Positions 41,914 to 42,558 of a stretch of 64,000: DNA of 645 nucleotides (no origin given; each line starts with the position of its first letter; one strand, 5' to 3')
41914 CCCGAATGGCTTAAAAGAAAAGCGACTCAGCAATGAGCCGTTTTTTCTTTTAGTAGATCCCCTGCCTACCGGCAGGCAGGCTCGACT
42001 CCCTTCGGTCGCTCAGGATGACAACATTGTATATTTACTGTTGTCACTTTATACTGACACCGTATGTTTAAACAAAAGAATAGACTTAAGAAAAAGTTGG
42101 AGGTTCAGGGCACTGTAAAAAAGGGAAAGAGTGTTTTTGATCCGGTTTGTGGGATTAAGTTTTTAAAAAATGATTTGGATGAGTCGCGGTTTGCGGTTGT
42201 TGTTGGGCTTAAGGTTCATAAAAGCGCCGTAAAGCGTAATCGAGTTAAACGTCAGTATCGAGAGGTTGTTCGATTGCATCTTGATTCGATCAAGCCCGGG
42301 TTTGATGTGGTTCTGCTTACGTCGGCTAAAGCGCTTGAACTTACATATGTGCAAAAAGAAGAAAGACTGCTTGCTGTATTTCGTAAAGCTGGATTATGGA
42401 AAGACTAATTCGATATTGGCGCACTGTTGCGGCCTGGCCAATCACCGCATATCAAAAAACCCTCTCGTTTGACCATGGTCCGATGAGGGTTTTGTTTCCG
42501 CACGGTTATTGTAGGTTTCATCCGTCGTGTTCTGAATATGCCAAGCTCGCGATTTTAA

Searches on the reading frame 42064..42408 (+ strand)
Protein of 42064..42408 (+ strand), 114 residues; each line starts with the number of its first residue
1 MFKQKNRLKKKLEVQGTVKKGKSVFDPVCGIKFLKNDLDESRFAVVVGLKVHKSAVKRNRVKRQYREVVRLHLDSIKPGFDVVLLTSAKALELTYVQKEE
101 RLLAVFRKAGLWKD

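Call 57: search_protein_families(library=pfam, proteins=[window:42064-42408:+], max_evalue=0.01)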
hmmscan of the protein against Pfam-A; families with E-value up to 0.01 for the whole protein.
window:42064-42408:+ (114 aa): 1 family
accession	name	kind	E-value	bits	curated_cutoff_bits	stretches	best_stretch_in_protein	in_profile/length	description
PF00825.24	Ribonuclease_P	-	2.5e-22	79.4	22.3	1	2-109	1-108/109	Ribonuclease P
